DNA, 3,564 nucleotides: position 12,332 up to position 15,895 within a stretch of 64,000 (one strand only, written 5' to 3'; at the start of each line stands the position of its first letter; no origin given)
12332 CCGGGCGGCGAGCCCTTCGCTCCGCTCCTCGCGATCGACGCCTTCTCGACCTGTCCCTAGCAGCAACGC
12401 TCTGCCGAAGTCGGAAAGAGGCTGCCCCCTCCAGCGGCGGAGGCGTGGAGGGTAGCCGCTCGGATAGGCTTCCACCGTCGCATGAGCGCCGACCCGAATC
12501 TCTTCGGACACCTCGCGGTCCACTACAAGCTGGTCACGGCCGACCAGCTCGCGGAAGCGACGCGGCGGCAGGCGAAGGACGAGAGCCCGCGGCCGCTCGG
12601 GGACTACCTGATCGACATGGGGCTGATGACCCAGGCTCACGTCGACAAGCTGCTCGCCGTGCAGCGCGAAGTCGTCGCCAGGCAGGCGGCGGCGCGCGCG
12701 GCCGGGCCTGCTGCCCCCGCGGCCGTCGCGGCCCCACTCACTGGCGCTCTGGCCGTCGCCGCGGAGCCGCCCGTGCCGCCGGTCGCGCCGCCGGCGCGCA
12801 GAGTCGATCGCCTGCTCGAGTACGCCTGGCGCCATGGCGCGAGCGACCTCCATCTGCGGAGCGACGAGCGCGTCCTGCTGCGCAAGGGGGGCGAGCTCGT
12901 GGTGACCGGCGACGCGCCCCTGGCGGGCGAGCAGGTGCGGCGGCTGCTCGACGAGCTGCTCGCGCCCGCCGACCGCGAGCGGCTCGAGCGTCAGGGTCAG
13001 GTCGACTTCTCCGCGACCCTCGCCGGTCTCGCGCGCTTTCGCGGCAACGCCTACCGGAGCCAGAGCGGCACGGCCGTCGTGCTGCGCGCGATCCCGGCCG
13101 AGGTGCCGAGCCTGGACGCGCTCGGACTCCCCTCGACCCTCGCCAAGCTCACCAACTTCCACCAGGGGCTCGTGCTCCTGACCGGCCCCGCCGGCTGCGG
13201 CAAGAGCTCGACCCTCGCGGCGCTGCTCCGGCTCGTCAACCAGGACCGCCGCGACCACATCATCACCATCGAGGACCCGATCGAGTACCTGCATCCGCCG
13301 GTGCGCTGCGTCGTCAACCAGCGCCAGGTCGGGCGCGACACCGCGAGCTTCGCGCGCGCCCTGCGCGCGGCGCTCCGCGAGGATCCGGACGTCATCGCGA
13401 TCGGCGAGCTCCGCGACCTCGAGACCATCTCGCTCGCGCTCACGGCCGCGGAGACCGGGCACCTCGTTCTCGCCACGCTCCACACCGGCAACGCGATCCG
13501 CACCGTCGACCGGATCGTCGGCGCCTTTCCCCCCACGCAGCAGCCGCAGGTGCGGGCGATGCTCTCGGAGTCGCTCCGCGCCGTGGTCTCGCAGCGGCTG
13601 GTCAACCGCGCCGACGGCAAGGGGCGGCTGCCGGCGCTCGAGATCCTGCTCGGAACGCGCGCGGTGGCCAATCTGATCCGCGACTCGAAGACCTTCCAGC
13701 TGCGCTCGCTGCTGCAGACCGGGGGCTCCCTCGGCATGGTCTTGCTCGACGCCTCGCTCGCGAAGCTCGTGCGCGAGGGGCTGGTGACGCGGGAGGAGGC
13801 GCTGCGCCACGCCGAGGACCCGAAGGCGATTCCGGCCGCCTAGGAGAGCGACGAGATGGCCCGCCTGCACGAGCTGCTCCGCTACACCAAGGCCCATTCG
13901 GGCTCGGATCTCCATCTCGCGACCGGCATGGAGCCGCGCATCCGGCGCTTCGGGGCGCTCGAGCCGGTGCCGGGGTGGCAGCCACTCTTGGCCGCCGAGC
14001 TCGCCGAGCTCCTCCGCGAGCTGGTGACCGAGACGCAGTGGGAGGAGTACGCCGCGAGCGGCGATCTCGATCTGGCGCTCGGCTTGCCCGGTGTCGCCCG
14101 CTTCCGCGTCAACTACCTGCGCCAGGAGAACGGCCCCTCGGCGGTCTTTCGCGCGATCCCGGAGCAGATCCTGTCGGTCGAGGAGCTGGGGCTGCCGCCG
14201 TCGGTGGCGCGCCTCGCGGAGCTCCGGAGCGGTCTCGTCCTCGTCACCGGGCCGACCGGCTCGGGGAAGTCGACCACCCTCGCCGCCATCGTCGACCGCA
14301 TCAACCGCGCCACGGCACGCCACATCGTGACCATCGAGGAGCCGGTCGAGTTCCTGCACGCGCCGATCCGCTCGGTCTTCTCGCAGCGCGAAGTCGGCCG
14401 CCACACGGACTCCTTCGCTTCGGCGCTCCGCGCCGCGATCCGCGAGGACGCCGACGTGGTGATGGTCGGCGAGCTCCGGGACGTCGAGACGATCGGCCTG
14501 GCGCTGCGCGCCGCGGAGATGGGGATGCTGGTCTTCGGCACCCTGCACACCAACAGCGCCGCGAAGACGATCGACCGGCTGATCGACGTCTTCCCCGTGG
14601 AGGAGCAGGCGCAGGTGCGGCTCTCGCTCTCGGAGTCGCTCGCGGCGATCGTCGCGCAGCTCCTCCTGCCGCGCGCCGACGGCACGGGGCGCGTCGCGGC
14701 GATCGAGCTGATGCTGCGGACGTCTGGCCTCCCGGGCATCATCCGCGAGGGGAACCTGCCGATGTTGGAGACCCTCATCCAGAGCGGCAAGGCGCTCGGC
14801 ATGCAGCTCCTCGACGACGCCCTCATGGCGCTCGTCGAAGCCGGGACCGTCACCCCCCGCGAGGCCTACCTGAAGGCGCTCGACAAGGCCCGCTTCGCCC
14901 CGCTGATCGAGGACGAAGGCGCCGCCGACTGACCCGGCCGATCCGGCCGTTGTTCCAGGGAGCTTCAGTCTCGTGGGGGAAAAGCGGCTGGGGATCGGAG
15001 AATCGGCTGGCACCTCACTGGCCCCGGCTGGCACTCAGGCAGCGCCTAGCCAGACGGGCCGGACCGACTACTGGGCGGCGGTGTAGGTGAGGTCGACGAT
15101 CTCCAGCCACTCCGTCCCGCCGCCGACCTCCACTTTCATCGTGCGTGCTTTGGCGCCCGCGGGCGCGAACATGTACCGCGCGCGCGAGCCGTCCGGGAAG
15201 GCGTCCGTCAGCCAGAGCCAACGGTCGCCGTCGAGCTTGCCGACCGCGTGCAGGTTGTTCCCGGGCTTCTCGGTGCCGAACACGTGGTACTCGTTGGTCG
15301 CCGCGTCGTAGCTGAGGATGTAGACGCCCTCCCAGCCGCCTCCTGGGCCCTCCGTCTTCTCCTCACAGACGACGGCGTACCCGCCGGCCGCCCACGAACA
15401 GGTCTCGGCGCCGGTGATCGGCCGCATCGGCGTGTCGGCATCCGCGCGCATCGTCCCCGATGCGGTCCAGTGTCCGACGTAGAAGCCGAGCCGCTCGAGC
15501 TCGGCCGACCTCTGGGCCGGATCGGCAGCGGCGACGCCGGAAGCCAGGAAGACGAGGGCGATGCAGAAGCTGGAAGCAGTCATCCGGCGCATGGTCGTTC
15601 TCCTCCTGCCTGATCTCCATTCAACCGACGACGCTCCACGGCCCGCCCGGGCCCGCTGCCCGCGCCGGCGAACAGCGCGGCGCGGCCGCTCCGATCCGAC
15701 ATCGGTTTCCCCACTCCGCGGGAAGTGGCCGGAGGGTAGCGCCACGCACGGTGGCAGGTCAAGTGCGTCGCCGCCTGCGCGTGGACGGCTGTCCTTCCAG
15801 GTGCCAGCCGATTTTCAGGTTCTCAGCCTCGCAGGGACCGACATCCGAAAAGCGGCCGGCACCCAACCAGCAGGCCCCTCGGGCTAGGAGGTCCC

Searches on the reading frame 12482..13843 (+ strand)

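Call 10: search_protein_families(library=pfam, proteins=[window:12482-13843:+], max_evalue=0.01)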
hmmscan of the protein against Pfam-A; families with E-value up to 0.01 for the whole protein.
window:12482-13843:+ (453 aa): 6 families
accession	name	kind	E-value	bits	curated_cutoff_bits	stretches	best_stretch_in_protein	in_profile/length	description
PF00437.27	T2SSE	-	1.1e-47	162.9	24.9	1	104-381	8-285/370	Type II/IV secretion system protein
PF13191.12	AAA_16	-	2.9e-06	28.3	32.6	1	227-378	23-129/167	AAA ATPase domain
PF13401.12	AAA_22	-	9.5e-06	26.4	27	1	226-302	3-62/130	AAA domain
PF03215.21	Rad17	-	0.0047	17.3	23.8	1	224-252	41-69/186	Rad17 P-loop domain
PF13604.12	AAA_30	-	0.007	16.5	27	0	221-255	11-45/191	AAA domain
PF13555.12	AAA_29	-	0.0097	16.1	27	0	226-252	19-46/61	P-loop containing region of AAA domain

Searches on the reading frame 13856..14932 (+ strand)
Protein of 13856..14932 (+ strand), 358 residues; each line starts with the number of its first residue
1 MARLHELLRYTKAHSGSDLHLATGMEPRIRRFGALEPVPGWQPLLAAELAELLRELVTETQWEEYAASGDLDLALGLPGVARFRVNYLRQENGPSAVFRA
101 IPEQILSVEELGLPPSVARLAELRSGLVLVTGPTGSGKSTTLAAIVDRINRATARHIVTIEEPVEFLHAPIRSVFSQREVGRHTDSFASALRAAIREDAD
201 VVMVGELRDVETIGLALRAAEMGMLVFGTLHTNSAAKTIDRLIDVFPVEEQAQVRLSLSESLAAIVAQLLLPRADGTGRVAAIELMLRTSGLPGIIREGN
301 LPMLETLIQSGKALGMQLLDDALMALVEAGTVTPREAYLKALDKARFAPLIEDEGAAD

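Call 10: search_protein_families(library=pfam, proteins=[window:13856-14932:+], max_evalue=0.01)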
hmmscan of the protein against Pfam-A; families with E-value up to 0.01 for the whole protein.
window:13856-14932:+ (358 aa): 9 families
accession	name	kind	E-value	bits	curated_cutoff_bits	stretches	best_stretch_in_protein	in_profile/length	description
PF00437.27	T2SSE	-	4.5e-44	151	24.9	1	73-278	83-285/370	Type II/IV secretion system protein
PF13191.12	AAA_16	-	5.1e-07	30.8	32.6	1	122-270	21-124/167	AAA ATPase domain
PF25199.1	nSTAND_NTPase5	-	6.4e-05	23.2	34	1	123-174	39-90/145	Novel STAND NTPase 5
PF13401.12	AAA_22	-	8.6e-05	23.3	27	1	125-180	5-60/130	AAA domain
PF13476.12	AAA_23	-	0.00031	21.9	27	1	122-145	16-39/201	AAA domain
PF13555.12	AAA_29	-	0.00031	20.9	27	1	125-145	22-42/61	P-loop containing region of AAA domain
PF13604.12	AAA_30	-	0.0011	19.2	27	1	118-153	11-46/191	AAA domain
PF13245.12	AAA_19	-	0.0034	18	25.1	0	122-153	8-39/134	AAA domain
PF01935.23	DUF87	-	0.0041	17.7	23.2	1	129-158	27-56/220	Helicase HerA, central domain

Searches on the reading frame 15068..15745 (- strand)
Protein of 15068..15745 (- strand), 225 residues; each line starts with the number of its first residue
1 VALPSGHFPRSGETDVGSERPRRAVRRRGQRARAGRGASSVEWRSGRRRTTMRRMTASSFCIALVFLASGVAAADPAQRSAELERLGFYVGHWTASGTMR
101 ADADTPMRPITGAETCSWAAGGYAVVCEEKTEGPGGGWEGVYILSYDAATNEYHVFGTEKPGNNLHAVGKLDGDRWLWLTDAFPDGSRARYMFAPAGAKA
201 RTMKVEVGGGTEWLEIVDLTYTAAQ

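Call 60: search_protein_families(library=pfam, proteins=[window:15068-15745:-], max_evalue=0.0001)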
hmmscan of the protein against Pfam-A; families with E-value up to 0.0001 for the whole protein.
window:15068-15745:- (225 aa): 1 family
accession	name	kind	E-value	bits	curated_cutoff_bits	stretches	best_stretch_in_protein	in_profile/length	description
PF07617.17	DUF1579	-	2.2e-07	31.4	25.2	1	84-155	7-78/155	Protein of unknown function (DUF1579)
